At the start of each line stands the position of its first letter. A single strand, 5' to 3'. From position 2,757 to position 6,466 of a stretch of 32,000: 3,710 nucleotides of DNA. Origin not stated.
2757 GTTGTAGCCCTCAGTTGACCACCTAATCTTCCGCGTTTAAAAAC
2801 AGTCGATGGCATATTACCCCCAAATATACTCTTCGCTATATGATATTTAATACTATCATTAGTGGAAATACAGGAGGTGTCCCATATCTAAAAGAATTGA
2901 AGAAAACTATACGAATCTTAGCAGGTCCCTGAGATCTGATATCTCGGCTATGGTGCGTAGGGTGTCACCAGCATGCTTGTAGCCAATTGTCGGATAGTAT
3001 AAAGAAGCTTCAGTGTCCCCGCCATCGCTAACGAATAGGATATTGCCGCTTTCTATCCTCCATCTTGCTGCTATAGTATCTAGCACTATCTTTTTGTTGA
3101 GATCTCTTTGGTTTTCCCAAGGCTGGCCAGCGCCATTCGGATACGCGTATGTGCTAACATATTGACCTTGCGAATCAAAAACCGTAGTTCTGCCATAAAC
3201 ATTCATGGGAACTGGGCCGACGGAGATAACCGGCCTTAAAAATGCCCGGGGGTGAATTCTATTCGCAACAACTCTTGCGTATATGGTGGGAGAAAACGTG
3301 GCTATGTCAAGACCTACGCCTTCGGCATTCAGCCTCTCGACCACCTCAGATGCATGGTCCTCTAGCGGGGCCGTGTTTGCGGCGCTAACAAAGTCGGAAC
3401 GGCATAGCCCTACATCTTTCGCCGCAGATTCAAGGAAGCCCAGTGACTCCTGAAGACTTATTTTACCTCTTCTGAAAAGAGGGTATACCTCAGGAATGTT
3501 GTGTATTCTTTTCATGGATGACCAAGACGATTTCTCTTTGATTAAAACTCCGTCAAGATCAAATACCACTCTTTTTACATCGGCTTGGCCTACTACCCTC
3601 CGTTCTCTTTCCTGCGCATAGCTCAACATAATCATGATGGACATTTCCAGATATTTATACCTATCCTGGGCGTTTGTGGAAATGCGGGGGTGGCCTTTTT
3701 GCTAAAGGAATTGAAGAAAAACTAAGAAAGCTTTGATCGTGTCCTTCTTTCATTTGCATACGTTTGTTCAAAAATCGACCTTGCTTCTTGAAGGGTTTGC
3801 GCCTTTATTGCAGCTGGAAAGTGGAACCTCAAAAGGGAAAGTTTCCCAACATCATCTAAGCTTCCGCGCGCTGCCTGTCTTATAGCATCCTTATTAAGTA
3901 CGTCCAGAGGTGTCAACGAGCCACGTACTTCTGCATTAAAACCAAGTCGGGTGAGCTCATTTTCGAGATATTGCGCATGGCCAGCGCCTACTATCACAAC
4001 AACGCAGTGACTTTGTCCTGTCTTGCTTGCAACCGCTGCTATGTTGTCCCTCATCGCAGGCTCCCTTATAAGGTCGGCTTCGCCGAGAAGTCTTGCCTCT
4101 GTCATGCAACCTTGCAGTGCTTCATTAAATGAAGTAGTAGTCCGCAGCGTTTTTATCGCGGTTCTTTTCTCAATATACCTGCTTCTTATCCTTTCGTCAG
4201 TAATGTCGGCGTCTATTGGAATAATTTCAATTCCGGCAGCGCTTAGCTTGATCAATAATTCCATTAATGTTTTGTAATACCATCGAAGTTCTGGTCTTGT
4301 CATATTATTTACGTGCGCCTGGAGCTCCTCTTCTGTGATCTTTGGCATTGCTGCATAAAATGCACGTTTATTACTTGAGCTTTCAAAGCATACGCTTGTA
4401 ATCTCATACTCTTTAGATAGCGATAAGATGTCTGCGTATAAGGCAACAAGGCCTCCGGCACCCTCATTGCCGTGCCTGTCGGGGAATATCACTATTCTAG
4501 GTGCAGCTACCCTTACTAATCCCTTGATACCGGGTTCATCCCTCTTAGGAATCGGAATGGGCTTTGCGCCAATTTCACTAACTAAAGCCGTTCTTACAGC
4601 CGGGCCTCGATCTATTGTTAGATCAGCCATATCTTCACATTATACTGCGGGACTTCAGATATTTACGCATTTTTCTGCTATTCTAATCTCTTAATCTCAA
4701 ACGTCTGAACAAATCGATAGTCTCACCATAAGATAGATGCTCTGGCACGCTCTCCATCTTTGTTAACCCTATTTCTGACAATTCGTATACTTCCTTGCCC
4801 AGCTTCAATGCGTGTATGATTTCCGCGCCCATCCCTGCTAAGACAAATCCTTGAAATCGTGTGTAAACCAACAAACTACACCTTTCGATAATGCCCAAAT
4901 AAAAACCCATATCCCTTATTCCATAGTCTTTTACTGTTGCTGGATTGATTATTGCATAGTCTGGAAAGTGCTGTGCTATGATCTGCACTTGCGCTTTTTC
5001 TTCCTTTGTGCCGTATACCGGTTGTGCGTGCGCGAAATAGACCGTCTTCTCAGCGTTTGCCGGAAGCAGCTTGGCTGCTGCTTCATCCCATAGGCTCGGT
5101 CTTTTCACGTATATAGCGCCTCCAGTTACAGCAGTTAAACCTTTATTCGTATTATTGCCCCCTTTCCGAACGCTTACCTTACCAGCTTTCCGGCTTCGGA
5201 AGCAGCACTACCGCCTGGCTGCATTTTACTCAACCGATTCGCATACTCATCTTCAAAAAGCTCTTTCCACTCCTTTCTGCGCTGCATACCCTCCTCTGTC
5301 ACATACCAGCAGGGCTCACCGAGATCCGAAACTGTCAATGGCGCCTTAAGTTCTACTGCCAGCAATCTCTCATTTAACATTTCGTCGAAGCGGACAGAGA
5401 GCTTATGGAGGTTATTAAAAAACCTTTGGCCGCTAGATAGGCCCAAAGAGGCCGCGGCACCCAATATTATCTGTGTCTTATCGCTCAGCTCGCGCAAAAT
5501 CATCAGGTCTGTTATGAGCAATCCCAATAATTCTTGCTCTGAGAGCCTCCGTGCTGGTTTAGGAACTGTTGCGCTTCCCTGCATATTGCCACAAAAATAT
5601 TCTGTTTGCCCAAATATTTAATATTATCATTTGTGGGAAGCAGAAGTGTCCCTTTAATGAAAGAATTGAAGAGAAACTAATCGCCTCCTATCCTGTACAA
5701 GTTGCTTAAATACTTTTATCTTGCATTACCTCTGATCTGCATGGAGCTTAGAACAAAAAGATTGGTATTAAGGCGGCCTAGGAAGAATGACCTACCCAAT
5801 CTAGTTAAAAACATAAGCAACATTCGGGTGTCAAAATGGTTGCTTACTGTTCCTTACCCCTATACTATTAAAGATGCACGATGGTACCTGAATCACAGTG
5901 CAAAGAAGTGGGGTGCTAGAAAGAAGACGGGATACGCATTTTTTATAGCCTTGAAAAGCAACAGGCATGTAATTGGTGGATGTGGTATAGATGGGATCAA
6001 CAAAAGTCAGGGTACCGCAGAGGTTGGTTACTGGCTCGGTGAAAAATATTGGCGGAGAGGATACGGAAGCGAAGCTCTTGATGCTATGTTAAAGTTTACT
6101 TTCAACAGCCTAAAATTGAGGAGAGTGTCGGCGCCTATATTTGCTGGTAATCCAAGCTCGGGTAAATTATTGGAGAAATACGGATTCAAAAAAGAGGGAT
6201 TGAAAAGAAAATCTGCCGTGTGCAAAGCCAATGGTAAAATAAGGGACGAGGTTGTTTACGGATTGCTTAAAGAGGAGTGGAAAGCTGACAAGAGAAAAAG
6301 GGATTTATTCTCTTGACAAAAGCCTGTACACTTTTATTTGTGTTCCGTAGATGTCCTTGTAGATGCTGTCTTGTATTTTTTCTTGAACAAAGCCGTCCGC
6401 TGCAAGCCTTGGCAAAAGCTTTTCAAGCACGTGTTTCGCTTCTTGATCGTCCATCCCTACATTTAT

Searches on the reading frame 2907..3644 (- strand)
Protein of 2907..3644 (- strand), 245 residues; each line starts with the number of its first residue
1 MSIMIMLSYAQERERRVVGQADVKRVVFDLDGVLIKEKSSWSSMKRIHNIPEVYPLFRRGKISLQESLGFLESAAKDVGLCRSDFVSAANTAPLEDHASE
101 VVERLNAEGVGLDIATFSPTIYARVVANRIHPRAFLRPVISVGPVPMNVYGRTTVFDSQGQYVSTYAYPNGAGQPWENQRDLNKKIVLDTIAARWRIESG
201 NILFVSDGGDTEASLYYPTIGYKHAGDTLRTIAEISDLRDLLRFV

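Call 50: search_protein_families(library=pfam, proteins=[window:2907-3644:-], max_evalue=0.01)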
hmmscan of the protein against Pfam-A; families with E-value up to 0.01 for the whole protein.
window:2907-3644:- (245 aa): 1 family
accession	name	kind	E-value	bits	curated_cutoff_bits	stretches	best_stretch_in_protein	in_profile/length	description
PF00702.32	Hydrolase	-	0.00012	23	26.4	1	24-141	2-146/191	haloacid dehalogenase-like hydrolase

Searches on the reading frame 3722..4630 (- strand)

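Call 50: search_protein_families(library=pfam, proteins=[window:3722-4630:-], max_evalue=0.01)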
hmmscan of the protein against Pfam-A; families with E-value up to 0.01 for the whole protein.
window:3722-4630:- (302 aa): 2 families
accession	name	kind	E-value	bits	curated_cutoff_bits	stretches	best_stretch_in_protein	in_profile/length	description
PF18934.5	DUF5682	-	0.00061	18.7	26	1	150-225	136-208/727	Family of unknown function (DUF5682)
PF06757.18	Ins_allergen_rp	-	0.0038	17.5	23.2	1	53-115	97-156/174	Insect allergen related repeat, nitrile-specifier detoxification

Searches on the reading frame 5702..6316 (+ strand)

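Call 50: search_protein_families(library=pfam, proteins=[window:5702-6316:+], max_evalue=0.01)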
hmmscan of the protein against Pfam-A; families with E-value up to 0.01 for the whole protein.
window:5702-6316:+ (204 aa): 3 families
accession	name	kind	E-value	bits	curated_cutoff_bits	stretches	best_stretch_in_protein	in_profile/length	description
PF13302.13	Acetyltransf_3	-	5.5e-31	108.5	25.4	1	20-163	1-138/138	Acetyltransferase (GNAT) domain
PF00583.31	Acetyltransf_1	-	4.7e-11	43.4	20.7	1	61-162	21-116/116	Acetyltransferase (GNAT) family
PF13420.13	Acetyltransf_4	-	1.5e-07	32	24.3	1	76-183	46-153/155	Acetyltransferase (GNAT) domain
